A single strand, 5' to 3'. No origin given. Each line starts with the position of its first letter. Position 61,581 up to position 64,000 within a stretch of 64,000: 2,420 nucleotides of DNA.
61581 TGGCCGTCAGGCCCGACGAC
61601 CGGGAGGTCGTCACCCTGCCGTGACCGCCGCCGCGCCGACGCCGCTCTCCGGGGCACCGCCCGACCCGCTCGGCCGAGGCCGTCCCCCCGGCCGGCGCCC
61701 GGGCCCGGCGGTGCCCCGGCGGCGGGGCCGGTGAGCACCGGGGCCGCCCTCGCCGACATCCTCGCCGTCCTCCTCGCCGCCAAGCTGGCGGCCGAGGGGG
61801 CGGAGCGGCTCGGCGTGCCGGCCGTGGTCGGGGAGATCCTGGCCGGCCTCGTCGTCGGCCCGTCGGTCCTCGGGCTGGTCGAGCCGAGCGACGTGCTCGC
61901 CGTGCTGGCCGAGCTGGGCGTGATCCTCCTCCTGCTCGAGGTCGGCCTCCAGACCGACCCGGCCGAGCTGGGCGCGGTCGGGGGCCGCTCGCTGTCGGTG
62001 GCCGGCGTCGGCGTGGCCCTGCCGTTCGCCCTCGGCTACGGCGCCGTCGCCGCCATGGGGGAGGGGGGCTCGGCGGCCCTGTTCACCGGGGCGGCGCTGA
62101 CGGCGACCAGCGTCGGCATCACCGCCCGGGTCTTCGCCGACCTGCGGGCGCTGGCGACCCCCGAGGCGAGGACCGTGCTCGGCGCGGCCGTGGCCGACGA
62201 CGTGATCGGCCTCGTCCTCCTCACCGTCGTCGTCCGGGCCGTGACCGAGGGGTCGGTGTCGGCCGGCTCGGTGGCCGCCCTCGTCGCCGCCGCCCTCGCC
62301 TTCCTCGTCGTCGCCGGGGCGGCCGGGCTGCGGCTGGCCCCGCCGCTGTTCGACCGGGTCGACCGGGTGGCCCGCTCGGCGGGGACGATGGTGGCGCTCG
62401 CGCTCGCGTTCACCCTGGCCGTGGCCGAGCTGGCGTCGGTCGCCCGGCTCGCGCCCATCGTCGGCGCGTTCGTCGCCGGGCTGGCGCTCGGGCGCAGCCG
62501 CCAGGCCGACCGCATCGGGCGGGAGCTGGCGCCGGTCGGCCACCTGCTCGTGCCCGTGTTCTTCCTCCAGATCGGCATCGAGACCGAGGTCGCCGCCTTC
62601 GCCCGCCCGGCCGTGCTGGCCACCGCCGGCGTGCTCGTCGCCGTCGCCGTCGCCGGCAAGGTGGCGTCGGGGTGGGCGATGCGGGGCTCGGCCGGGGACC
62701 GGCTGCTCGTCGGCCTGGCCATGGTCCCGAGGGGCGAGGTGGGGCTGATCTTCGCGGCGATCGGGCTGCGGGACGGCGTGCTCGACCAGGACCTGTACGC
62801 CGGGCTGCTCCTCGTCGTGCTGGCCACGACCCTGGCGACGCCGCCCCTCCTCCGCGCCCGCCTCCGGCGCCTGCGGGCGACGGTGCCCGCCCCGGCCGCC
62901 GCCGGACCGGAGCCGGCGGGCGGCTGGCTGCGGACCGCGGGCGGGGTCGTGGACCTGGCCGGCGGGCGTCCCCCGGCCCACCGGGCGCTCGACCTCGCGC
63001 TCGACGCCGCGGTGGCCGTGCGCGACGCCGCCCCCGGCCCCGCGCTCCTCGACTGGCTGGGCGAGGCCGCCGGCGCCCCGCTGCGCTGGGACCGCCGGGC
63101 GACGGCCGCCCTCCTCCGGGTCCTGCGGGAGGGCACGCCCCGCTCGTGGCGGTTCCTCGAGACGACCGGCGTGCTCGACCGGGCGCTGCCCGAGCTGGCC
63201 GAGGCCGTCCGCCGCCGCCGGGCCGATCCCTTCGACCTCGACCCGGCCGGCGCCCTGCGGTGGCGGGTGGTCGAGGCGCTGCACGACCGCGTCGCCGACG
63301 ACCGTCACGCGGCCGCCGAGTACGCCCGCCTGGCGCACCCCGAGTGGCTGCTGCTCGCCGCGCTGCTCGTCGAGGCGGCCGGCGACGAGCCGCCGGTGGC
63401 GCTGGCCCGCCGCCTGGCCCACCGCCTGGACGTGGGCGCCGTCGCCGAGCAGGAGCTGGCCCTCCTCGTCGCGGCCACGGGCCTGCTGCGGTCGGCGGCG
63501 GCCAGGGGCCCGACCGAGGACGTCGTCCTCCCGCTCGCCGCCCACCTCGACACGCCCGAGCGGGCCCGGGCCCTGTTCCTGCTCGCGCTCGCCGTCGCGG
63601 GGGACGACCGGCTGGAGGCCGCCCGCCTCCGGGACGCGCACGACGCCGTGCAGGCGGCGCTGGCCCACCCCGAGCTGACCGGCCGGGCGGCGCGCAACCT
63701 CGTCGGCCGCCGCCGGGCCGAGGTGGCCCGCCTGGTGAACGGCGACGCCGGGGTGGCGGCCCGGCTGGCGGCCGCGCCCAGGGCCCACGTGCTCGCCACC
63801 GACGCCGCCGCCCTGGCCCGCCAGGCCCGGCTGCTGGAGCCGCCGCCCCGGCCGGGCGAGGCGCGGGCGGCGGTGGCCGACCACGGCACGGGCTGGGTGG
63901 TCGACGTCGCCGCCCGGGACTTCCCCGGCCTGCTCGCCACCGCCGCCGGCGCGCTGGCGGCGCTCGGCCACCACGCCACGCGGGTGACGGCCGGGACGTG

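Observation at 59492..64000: amtB is followed by a cation/proton antiporter fused to a degenerate GlnD-like sensor module; no PII gene in the locus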

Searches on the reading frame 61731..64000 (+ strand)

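Call 3: search_protein_families(library=pfam, proteins=[window:61731-64000:+], max_evalue=1)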
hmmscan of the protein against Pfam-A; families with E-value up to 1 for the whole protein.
window:61731-64000:+ (756 aa): 2 families
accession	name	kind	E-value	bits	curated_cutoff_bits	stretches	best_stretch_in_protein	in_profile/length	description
PF00999.27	Na_H_Exchanger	-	2e-61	208.4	26.2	1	18-374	8-373/375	Sodium/hydrogen exchanger, transmembrane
PF01842.31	ACT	-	0.063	13.5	27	0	724-746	3-25/66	ACT domain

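Call 4: search_protein_families(library=ncbifam, proteins=[window:61731-64000:+], max_evalue=1)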
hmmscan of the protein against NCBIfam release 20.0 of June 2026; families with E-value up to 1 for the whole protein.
window:61731-64000:+ (756 aa): 6 families
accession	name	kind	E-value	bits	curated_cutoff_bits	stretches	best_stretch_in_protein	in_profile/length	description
TIGR00932.1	2a37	subfamily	4.2e-51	174.1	238.3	1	14-284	1-273/275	monovalent cation:proton antiporter-2 (CPA2) family protein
NF045626.1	FeTrans_MagA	equivalog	1.1e-24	87.2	700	1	10-382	11-381/386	iron transporter MagA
NF002973.0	PRK03659.1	equivalog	3.6e-18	65.4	804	1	6-376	6-375/602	glutathione-regulated potassium-efflux system protein KefB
NF002924.0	PRK03562.1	equivalog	5.1e-17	61.5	752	1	5-382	5-383/623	glutathione-regulated potassium-efflux system protein KefC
NF007950.1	PRK10669.1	equivalog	1.2e-11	44.2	700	1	10-361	11-371/547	YbaL family putative K(+) efflux transporter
NF003467.0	PRK05092.1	equivalog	0.13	10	959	1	556-747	564-767/940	[protein-PII] uridylyltransferase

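Call 26: find_homologous_proteins(query=window:61731-64000:+, max_evalue=1e-60)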
Query window:61731-64000:+ (756 aa): 2727 proteins with E <= 1e-60 among 8000 candidates; the best 120 are listed.
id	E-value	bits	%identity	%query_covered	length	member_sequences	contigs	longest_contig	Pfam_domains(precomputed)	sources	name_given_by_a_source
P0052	0.0e+0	1478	99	100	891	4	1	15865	PF00999.27,PF01842.32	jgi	jgi:Kef-type K+ transport system membrane component KefB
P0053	1.5e-248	845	63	98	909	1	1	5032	PF00999.27,PF01842.32,PF22754.5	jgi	jgi:Kef-type K+ transport system membrane component KefB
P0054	1.4e-247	842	61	98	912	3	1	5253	PF00999.27,PF01842.32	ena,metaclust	metaclust:\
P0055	1.5e-247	842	63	99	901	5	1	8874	PF00999.27,PF13291.13,PF01842.32,PF22754.5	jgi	jgi:Kef-type K+ transport system membrane component KefB/predicted amino acid-binding ACT domain pro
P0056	2.3e-246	838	61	99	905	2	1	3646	PF00999.27,PF13291.13,PF01842.32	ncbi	-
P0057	2.3e-246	838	62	98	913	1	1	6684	PF00999.27,PF01842.32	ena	-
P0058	8.0e-246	836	61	98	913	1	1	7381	PF00999.27,PF01842.32,PF13740.13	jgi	jgi:Kef-type K+ transport system membrane component KefB/predicted amino acid-binding ACT domain pro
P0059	9.4e-246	836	60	100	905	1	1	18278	PF00999.27,PF01842.32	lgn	-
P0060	2.7e-245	835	62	96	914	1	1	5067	PF00999.27,PF01842.32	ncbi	ncbi:MAG: cation:proton antiporter [Acidimicrobiales bacterium]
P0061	5.3e-245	834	62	97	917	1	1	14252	PF00999.27,PF01842.32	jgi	jgi:Kef-type K+ transport system membrane component KefB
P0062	6.7e-245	833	62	97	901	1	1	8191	PF00999.27,PF13291.13,PF01842.32,PF22754.5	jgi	jgi:Kef-type K+ transport system membrane component KefB/predicted amino acid-binding ACT domain pro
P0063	7.0e-245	833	61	99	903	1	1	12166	PF00999.27,PF01842.32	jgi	jgi:Na+:H+ antiporter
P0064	2.2e-244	831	61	99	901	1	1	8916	PF00999.27,PF01842.32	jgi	jgi:Kef-type K+ transport system membrane component KefB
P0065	4.9e-244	830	61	99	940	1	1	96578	PF00999.27,PF01842.32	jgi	jgi:Kef-type K+ transport system membrane component KefB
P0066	7.2e-244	830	62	99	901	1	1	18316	PF00999.27,PF01842.32,PF22754.5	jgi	jgi:Na+:H+ antiporter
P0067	7.2e-244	830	62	99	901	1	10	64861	PF00999.27,PF01842.32,PF22754.5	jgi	jgi:Na+:H+ antiporter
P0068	8.2e-244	830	62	99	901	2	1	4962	PF00999.27,PF01842.32,PF22754.5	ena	-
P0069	9.4e-244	829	61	99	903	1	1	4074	PF00999.27,PF22629.3,PF13291.13,PF01842.32,PF22754.5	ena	-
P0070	1.3e-243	829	62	99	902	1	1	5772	PF00999.27,PF01842.32,PF22754.5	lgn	-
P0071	1.4e-243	829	62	99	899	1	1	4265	PF00999.27,PF01842.32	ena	-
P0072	1.8e-243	828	61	99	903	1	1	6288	PF00999.27,PF01842.32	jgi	jgi:Na+:H+ antiporter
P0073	2.7e-243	828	61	99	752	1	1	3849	PF00999.27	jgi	jgi:Kef-type K+ transport system membrane component KefB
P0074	3.2e-243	828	60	97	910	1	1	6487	PF00999.27,PF13291.13,PF01842.32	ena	-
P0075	3.3e-243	828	61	98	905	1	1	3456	PF00999.27,PF13291.13,PF01842.32,PF22754.5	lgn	-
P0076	3.7e-243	827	61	99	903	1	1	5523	PF00999.27,PF13291.13,PF01842.32,PF22754.5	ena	-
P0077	7.8e-243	826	62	98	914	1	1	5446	PF00999.27,PF01842.32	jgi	jgi:Kef-type K+ transport system membrane component KefB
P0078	1.0e-242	826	62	98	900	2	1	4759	PF00999.27,PF13291.13,PF01842.32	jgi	jgi:Kef-type K+ transport system membrane component KefB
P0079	1.1e-242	826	61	99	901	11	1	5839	PF00999.27,PF13291.13,PF01842.32,PF22754.5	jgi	jgi:Na+:H+ antiporter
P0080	2.1e-242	825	63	98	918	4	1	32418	PF00999.27,PF01842.32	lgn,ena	-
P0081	4.4e-242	824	62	97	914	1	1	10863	PF00999.27,PF13291.13,PF01842.32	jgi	jgi:Kef-type K+ transport system membrane component KefB/predicted amino acid-binding ACT domain pro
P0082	6.7e-242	823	61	95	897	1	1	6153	PF00999.27,PF13291.13,PF01842.32,PF22754.5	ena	-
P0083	7.6e-242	823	60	99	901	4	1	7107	PF00999.27,PF13291.13,PF01842.32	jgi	-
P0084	1.1e-241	823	60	99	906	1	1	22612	PF00999.27,PF13291.13,PF01842.32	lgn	-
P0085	1.2e-241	822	62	95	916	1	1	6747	PF00999.27,PF01842.32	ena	-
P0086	2.1e-241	822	61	98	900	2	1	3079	PF00999.27,PF01842.32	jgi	-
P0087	2.2e-241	822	61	99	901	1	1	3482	PF00999.27,PF13291.13,PF01842.32,PF22754.5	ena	-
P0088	3.0e-241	821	60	99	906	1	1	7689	PF00999.27,PF01842.32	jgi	jgi:Na+:H+ antiporter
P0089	3.7e-241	821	61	99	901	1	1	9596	PF00999.27,PF01842.32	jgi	jgi:Kef-type K+ transport system membrane component KefB/predicted amino acid-binding ACT domain pro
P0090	5.6e-241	820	60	99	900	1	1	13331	PF00999.27,PF13291.13,PF01842.32,PF13740.13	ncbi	-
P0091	6.4e-241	820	61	98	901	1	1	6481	PF00999.27,PF01842.32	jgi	jgi:Na+:H+ antiporter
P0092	6.7e-241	820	62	97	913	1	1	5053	PF00999.27,PF13291.13,PF01842.32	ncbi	ncbi:MAG: cation:proton antiporter domain-containing protein [Actinomycetota bacterium]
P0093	7.7e-241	820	61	99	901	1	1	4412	PF00999.27,PF01842.32,PF22754.5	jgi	jgi:Kef-type K+ transport system membrane component KefB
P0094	9.3e-241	819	60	99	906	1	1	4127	PF00999.27,PF01842.32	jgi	jgi:Na+:H+ antiporter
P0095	1.8e-240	819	60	99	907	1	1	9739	PF00999.27,PF01842.32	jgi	jgi:Kef-type K+ transport system membrane component KefB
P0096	2.0e-240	818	61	99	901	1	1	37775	PF00999.27,PF01842.32,PF22754.5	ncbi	ncbi:MAG TPA: cation:proton antiporter [Acidimicrobiia bacterium]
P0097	3.6e-240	818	61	99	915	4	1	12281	PF00999.27,PF01842.32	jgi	-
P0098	3.7e-240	818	60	99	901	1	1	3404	PF00999.27,PF01842.32,PF22754.5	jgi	jgi:Kef-type K+ transport system membrane component KefB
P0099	4.2e-240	817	60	99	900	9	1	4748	PF00999.27,PF13291.13,PF01842.32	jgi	jgi:Kef-type K+ transport system membrane component KefB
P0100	4.6e-240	817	61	98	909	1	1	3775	PF00999.27,PF01842.32,PF22754.5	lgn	-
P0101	6.3e-240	817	61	99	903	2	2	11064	PF00999.27,PF01842.32,PF22754.5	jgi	jgi:Kef-type K+ transport system membrane component KefB/predicted amino acid-binding ACT domain pro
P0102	8.0e-240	816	63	99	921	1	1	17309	PF00999.27,PF01842.32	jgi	jgi:Kef-type K+ transport system membrane component KefB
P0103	8.1e-240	816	60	99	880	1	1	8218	PF00999.27,PF01842.32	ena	-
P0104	1.0e-239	816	61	99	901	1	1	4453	PF00999.27,PF01842.32,PF22754.5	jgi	jgi:Kef-type K+ transport system membrane component KefB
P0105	1.8e-239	815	59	100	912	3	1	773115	PF00999.27,PF13291.13,PF01842.32,PF22754.5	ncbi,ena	-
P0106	2.0e-239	815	59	100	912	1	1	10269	PF00999.27,PF13291.13,PF01842.32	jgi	jgi:Kef-type K+ transport system membrane component KefB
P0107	2.2e-239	815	60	99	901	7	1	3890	PF00999.27,PF01842.32,PF22754.5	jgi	jgi:Kef-type K+ transport system membrane component KefB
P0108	2.5e-239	815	60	99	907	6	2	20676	PF00999.27,PF01842.32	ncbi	-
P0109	3.5e-239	814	63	99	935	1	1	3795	PF00999.27,PF13291.13,PF01842.32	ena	-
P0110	4.3e-239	814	60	99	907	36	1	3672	PF00999.27,PF01842.32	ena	-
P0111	4.9e-239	814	61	98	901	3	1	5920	PF00999.27,PF01842.32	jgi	jgi:Kef-type K+ transport system membrane component KefB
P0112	5.3e-239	814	61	96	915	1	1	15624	PF00999.27,PF01842.32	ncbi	-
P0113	1.4e-238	812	61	99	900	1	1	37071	PF00999.27,PF13291.13,PF01842.32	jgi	jgi:Kef-type K+ transport system membrane component KefB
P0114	1.7e-238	812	60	98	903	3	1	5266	PF00999.27,PF01842.32,PF22754.5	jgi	-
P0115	2.2e-238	812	62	97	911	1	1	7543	PF00999.27,PF01842.32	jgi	jgi:Kef-type K+ transport system membrane component KefB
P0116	2.8e-238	811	60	99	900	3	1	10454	PF00999.27,PF01842.32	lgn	-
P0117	3.3e-238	811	60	99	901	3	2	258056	PF00999.27,PF01842.32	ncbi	-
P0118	3.8e-238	811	60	97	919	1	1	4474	PF00999.27,PF01842.32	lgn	-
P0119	4.3e-238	811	60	99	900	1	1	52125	PF00999.27,PF01842.32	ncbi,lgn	ncbi:MAG: cation:proton antiporter [Acidimicrobiia bacterium]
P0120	5.1e-238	810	60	99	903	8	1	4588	PF00999.27,PF01842.32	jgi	jgi:Na+:H+ antiporter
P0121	5.2e-238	810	60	99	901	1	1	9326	PF00999.27,PF01842.32,PF22754.5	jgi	jgi:Kef-type K+ transport system membrane component KefB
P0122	8.7e-238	810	60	99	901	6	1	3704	PF00999.27,PF22629.3,PF01842.32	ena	-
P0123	1.0e-237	809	59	99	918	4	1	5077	PF00999.27,PF01842.32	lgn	-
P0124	1.4e-237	809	59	100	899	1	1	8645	PF00999.27,PF01842.32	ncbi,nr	ncbi:MAG TPA: cation:proton antiporter [Acidimicrobiales bacterium]|nr:cation:proton antiporter [Aci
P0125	1.4e-237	809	61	95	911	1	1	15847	PF00999.27,PF13291.13,PF01842.32,PF22754.5,PF13740.13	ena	-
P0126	1.7e-237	809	60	99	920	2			PF00999.27,PF01842.32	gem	-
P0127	2.5e-237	808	60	99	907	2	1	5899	PF00999.27,PF01842.32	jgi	jgi:Kef-type K+ transport system membrane component KefB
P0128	2.9e-237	808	60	99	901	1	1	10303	PF00999.27,PF01842.32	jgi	jgi:Kef-type K+ transport system membrane component KefB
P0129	3.4e-237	808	62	97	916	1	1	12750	PF00999.27,PF01842.32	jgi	jgi:Na+:H+ antiporter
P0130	4.0e-237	807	58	100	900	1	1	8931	PF00999.27,PF01842.32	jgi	jgi:Kef-type K+ transport system membrane component KefB/predicted amino acid-binding ACT domain pro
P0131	4.2e-237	807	62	99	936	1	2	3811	PF00999.27,PF01842.32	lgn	-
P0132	4.2e-237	807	59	99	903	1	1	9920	PF00999.27,PF01842.32,PF22754.5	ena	-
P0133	4.7e-237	807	60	98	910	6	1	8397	PF00999.27,PF01842.32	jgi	-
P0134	6.4e-237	807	62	96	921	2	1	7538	PF00999.27,PF13291.13,PF01842.32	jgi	jgi:Kef-type K+ transport system membrane component KefB/predicted amino acid-binding ACT domain pro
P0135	1.2e-236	806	59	99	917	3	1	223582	PF00999.27,PF01842.32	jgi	jgi:Na+:H+ antiporter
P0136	1.9e-236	805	60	99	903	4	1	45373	PF00999.27,PF01842.32,PF22754.5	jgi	jgi:Kef-type K+ transport system membrane component KefB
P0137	4.3e-236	804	61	98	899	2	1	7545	PF00999.27,PF01842.32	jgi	jgi:Kef-type K+ transport system membrane component KefB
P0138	5.3e-236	804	60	99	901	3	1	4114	PF00999.27,PF01842.32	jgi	jgi:Kef-type K+ transport system membrane component KefB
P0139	7.7e-236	803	61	98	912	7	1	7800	PF00999.27,PF01842.32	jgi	jgi:Kef-type K+ transport system membrane component KefB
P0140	8.3e-236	803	59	96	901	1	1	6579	PF00999.27,PF01842.32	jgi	jgi:Kef-type K+ transport system membrane component KefB/predicted amino acid-binding ACT domain pro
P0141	9.1e-236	803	58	99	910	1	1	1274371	PF00999.27,PF01842.32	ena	-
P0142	1.1e-235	803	59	100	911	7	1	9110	PF00999.27,PF13291.13,PF01842.32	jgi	-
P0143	1.3e-235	802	59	99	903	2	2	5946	PF00999.27,PF01842.32,PF22754.5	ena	-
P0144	1.5e-235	802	59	99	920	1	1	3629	PF00999.27,PF01842.32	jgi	jgi:Kef-type K+ transport system membrane component KefB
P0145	1.6e-235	802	59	99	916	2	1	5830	PF00999.27,PF01842.32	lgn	-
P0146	1.7e-235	802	59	99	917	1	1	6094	PF00999.27,PF13291.13,PF01842.32,PF22754.5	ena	-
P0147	2.2e-235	802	60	99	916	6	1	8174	PF00999.27,PF01842.32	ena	-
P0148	2.4e-235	802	60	99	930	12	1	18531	PF00999.27,PF01842.32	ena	-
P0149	2.6e-235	802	61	99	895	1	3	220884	PF00999.27,PF01842.32,PF22754.5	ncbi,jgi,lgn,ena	-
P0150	2.8e-235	801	62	96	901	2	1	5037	PF00999.27,PF13291.13,PF01842.32,PF13740.13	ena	-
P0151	3.1e-235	801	58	95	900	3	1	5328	PF00999.27,PF01842.32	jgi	jgi:Na+:H+ antiporter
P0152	3.4e-235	801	59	98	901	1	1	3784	PF00999.27,PF01842.32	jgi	jgi:Kef-type K+ transport system membrane component KefB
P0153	3.7e-235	801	57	99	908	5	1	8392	PF00999.27,PF13291.13,PF01842.32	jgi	jgi:Kef-type K+ transport system membrane component KefB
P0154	4.8e-235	801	61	95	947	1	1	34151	PF00999.27,PF13291.13,PF01842.32,PF13740.13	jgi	jgi:Kef-type K+ transport system membrane component KefB/predicted amino acid-binding ACT domain pro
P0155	9.4e-235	800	59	99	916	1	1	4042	PF00999.27,PF01842.32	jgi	jgi:Kef-type K+ transport system membrane component KefB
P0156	9.8e-235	800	59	98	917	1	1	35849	PF00999.27,PF01842.32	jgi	jgi:Kef-type K+ transport system membrane component KefB/predicted amino acid-binding ACT domain pro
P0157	1.4e-234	799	58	99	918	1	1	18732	PF00999.27,PF13291.13,PF01842.32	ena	-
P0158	1.6e-234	799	59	99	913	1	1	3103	PF00999.27,PF13291.13,PF01842.32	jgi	jgi:Kef-type K+ transport system membrane component KefB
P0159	1.9e-234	799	60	96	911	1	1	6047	PF00999.27,PF01842.32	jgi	jgi:Kef-type K+ transport system membrane component KefB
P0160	3.3e-234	798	57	100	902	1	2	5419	PF00999.27,PF01842.32,PF22754.5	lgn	-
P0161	5.1e-234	797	61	95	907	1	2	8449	PF00999.27,PF13291.13,PF01842.32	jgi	-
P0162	6.7e-234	797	60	98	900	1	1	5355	PF00999.27,PF13291.13,PF01842.32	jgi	jgi:Kef-type K+ transport system membrane component KefB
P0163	6.7e-234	797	58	99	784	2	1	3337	PF00999.27,PF01842.32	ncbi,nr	ncbi:MAG TPA: cation:proton antiporter, partial [Acidimicrobiia bacterium]|nr:cation:proton antiport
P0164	7.0e-234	797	58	99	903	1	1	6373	PF00999.27,PF13291.13,PF01842.32,PF22754.5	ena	-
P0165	7.2e-234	797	58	99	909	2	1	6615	PF00999.27,PF01842.32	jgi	jgi:Kef-type K+ transport system membrane component KefB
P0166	1.3e-233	796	60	98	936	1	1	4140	PF00999.27,PF13291.13,PF01842.32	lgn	-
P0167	1.3e-233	796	58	99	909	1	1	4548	PF00999.27,PF01842.32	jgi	jgi:Kef-type K+ transport system membrane component KefB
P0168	1.9e-233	795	61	93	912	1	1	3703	PF00999.27,PF13291.13,PF01842.32,PF13740.13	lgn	-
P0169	2.2e-233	795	60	98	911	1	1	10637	PF00999.27,PF01842.32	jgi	jgi:Kef-type K+ transport system membrane component KefB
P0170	2.7e-233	795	58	99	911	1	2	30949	PF00999.27,PF13291.13,PF01842.32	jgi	jgi:Kef-type K+ transport system membrane component KefB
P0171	2.8e-233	795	60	98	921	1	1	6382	PF00999.27,PF01842.32,PF22754.5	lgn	-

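Call 27: find_encoding_contigs(protein=P0052, flank=10000, max_places=4)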
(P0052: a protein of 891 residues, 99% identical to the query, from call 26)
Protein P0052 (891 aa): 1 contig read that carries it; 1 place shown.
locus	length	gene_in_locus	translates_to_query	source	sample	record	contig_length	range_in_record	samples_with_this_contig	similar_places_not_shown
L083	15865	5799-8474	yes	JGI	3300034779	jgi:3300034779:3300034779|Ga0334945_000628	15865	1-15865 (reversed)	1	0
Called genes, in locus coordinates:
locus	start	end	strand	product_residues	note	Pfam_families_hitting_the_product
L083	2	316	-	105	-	?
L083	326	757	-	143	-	PF00072:Response_reg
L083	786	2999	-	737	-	PF02665:Nitrate_red_gam (faint), PF12797:Fer4_2 (faint), PF13237:Fer4_10, PF13183:Fer4_8, PF13187:Fer4_9, PF13484:Fer4_16 (faint), PF02754:CCG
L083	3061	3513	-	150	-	PF00027:cNMP_binding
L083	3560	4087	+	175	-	PF00486:Trans_reg_C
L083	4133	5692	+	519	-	PF00909:Ammonium_transp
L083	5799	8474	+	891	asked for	PF00999:Na_H_Exchanger, PF01842:ACT (faint)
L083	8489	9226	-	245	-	PF00300:His_Phos_1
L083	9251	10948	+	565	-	PF00246:Peptidase_M14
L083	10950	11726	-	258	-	-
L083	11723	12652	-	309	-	PF00005:ABC_tran, PF13476:AAA_23 (weak), PF13304:AAA_21 (faint)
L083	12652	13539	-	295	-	-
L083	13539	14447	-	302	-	PF00005:ABC_tran, PF13304:AAA_21 (weak)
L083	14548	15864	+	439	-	?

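Call 31: search_protein_families(library=ncbifam, proteins=[P0052], max_evalue=0.01)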
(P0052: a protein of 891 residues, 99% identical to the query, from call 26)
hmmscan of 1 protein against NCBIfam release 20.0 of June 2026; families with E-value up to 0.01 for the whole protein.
P0052 (891 aa): 8 families
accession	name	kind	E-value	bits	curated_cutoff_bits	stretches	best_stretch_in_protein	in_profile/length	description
TIGR00932.1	2a37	subfamily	1e-50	172.8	238.3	1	14-284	1-273/275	monovalent cation:proton antiporter-2 (CPA2) family protein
NF045626.1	FeTrans_MagA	equivalog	3.8e-24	85.4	700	1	10-385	11-384/386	iron transporter MagA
TIGR01693.1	UTase_glnD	equivalog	2.6e-17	62.4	519.4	1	449-878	370-845/850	[protein-PII] uridylyltransferase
NF002924.0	PRK03562.1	equivalog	6.7e-17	61.2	752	1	6-383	6-384/623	glutathione-regulated potassium-efflux system protein KefC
NF002973.0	PRK03659.1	equivalog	1.2e-16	60.4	804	1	9-376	9-375/602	glutathione-regulated potassium-efflux system protein KefB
NF007950.1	PRK10669.1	equivalog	3.1e-12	46.1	700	1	10-364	11-373/547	YbaL family putative K(+) efflux transporter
NF003467.0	PRK05092.1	equivalog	2.6e-11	42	959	1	452-874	447-915/940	[protein-PII] uridylyltransferase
NF002895.0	PRK03381.1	equivalog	3.8e-10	38.5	631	2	782-880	679-775/782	[protein-PII] uridylyltransferase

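Call 32: search_protein_families(library=pfam, proteins=[P0052], max_evalue=1)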
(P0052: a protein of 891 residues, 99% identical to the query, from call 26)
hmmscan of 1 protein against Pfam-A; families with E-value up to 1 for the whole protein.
P0052 (891 aa): 3 families
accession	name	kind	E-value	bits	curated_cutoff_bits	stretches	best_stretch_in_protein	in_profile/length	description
PF00999.27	Na_H_Exchanger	-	1.7e-60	205.3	26.2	1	18-374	8-373/375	Sodium/hydrogen exchanger, transmembrane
PF01842.31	ACT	-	3.5e-09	36.7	27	1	814-864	3-51/66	ACT domain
PF02630.20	SCO1-SenC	-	0.33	11.4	22.8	0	811-849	30-68/134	SCO1/SenC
